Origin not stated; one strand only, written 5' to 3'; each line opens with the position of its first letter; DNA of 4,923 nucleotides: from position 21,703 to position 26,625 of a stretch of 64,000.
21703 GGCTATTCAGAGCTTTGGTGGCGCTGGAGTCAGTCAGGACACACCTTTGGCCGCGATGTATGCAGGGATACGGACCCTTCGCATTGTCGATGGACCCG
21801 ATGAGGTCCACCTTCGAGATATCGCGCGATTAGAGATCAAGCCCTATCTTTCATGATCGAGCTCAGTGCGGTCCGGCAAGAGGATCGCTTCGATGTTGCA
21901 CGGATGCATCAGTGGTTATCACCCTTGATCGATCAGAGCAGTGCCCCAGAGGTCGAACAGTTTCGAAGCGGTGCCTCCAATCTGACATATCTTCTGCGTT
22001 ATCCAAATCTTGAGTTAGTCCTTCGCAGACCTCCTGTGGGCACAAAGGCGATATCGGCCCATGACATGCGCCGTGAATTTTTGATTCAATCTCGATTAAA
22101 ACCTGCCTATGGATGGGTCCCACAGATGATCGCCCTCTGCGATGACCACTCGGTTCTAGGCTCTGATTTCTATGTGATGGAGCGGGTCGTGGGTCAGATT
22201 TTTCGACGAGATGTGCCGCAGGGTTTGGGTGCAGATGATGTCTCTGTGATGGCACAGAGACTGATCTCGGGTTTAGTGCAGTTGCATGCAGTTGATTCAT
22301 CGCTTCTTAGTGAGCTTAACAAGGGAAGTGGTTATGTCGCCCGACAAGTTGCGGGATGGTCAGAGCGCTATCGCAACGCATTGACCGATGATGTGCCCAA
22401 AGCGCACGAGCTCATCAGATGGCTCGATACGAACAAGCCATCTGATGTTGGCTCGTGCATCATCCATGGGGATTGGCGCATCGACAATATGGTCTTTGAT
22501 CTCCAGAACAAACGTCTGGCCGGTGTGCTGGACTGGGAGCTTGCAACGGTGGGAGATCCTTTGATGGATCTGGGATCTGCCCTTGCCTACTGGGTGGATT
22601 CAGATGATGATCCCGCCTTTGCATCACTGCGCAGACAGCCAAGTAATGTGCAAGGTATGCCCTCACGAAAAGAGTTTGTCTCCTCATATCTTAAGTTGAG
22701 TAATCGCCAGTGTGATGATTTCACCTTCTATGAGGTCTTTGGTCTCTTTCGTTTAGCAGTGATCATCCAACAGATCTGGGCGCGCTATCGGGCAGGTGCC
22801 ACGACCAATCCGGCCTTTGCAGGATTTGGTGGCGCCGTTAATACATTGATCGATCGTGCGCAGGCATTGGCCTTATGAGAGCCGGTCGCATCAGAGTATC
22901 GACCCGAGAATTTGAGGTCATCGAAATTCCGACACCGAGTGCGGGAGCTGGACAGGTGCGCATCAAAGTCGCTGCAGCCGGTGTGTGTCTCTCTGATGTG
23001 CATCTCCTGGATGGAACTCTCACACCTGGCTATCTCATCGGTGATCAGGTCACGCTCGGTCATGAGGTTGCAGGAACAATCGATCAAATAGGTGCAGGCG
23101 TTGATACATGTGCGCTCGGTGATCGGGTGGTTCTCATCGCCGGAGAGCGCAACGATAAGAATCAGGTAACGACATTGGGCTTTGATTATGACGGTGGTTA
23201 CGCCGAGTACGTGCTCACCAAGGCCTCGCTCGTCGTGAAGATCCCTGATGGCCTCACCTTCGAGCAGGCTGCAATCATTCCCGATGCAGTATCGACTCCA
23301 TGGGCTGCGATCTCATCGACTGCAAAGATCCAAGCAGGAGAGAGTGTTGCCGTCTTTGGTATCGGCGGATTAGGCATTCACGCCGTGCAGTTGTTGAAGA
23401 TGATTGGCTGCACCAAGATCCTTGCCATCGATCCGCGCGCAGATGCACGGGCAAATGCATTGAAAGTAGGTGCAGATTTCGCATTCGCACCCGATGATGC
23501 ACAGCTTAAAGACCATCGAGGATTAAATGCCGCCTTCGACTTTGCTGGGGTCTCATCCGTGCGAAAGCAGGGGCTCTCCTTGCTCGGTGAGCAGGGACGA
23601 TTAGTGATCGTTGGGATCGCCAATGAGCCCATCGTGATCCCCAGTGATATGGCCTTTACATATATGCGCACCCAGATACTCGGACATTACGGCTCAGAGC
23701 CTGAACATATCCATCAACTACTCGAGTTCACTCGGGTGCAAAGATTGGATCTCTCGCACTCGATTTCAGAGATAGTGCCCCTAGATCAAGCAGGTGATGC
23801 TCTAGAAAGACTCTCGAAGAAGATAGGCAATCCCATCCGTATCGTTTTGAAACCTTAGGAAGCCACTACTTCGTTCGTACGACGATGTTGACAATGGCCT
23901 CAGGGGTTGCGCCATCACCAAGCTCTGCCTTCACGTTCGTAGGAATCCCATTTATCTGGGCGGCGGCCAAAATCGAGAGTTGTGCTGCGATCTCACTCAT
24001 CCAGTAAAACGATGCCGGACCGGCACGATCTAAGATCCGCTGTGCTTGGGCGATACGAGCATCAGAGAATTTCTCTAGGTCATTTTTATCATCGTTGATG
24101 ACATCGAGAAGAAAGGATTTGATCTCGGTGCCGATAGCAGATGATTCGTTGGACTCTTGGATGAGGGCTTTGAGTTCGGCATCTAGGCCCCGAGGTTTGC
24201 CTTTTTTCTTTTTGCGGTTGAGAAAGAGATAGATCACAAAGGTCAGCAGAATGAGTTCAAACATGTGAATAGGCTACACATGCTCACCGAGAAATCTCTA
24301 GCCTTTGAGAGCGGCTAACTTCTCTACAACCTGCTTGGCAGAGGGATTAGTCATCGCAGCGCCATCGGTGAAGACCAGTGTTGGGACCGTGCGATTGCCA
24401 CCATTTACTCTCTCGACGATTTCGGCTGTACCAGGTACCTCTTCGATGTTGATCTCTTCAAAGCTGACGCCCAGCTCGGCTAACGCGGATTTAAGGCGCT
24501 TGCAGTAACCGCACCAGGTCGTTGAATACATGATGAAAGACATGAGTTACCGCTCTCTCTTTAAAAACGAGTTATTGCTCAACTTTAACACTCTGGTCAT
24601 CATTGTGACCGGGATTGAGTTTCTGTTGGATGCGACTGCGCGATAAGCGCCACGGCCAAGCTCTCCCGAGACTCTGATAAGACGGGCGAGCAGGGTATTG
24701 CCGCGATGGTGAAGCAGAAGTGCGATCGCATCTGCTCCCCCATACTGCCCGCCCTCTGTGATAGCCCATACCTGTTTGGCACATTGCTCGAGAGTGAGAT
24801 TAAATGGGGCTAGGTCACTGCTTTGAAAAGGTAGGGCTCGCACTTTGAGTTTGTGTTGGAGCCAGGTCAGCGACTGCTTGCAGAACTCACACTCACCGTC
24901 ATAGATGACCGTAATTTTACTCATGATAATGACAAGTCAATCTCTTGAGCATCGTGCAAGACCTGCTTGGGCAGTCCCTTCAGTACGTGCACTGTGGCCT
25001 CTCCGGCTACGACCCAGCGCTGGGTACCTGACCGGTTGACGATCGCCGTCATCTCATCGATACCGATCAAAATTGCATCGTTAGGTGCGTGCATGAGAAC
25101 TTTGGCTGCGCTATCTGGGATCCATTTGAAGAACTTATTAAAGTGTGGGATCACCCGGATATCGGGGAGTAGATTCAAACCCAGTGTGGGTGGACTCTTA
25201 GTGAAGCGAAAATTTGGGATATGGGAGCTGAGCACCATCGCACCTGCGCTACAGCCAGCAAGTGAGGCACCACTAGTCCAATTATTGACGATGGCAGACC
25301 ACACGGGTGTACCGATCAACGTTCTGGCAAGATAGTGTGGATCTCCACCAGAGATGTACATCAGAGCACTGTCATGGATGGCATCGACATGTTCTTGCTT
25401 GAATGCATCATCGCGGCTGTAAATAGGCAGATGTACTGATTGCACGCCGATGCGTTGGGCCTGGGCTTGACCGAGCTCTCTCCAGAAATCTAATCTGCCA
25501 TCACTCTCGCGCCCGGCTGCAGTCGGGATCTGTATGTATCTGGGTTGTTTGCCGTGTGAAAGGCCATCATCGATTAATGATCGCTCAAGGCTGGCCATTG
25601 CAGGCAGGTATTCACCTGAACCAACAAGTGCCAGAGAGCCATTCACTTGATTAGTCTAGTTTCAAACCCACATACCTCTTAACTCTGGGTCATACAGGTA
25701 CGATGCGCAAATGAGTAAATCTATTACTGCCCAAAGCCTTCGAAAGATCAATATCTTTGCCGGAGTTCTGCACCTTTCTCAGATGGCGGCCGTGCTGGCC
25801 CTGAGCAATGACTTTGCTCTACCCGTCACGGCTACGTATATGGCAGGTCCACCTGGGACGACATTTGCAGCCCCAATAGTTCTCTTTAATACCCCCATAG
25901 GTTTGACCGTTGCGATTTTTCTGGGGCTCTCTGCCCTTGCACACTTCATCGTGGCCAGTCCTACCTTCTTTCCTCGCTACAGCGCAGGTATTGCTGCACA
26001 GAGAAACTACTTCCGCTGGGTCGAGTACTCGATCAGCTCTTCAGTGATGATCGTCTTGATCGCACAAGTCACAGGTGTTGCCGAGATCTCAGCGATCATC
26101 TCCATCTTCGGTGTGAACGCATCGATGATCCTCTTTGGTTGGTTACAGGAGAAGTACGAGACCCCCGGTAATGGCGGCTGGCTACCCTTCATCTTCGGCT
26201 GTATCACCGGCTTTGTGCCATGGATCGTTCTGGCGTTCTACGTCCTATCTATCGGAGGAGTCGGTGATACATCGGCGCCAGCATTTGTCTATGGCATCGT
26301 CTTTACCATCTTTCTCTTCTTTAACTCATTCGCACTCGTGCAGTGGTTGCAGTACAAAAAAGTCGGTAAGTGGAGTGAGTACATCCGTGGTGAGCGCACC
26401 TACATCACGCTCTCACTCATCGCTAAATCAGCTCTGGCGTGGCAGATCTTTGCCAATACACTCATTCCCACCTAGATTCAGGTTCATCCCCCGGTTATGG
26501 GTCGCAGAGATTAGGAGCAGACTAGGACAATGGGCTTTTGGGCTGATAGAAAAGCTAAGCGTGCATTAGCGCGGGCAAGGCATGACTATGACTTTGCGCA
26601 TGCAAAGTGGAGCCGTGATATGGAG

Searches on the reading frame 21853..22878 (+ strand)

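Call 26: search_protein_families(library=pfam, proteins=[window:21853-22878:+])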
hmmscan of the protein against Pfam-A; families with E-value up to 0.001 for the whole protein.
window:21853-22878:+ (341 aa): 1 family
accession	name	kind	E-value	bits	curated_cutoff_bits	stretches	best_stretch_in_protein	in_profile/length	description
PF01636.29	APH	-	4e-46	158.1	23.2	1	33-275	1-239/239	Phosphotransferase enzyme family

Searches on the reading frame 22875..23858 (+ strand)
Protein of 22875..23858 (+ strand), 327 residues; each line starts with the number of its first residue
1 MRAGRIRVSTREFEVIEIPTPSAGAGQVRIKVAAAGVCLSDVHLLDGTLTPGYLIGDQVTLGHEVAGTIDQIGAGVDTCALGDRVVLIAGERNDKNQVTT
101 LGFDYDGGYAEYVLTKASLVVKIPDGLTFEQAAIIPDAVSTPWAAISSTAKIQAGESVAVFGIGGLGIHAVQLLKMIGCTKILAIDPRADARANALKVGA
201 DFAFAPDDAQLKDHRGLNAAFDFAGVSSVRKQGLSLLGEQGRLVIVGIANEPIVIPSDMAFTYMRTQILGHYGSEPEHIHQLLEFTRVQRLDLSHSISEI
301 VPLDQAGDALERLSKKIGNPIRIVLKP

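Call 26: search_protein_families(library=pfam, proteins=[window:22875-23858:+])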
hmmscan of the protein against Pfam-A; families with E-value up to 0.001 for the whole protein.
window:22875-23858:+ (327 aa): 2 families
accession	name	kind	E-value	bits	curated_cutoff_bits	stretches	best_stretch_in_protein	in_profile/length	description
PF08240.17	ADH_N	-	8.3e-21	74.6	23.5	1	24-125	1-104/104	Alcohol dehydrogenase GroES-like domain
PF00107.32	ADH_zinc_N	-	1.3e-19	70.8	31.8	1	165-285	1-126/129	Zinc-binding dehydrogenase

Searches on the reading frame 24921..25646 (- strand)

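Call 34: search_protein_families(library=ncbifam, proteins=[window:24921-25646:-])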
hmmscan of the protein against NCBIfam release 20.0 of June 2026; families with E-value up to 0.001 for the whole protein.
window:24921-25646:- (241 aa): 2 families
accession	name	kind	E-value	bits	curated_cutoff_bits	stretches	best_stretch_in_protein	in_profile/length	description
TIGR02069.1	cyanophycinase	equivalog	1.8e-16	60.3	126.6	1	38-223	31-216/250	cyanophycinase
NF003642.0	PRK05282.1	equivalog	0.00021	20.8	156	1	84-143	71-130/233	dipeptidase PepE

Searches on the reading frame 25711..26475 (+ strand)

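Call 34: search_protein_families(library=ncbifam, proteins=[window:25711-26475:+])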
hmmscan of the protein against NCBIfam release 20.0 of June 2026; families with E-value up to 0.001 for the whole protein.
window:25711-26475:+ (254 aa): 1 family
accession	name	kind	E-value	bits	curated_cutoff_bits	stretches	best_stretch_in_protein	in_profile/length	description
NF038020.1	HeR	equivalog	3.6e-101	337.8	100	1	10-251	1-244/244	heliorhodopsin HeR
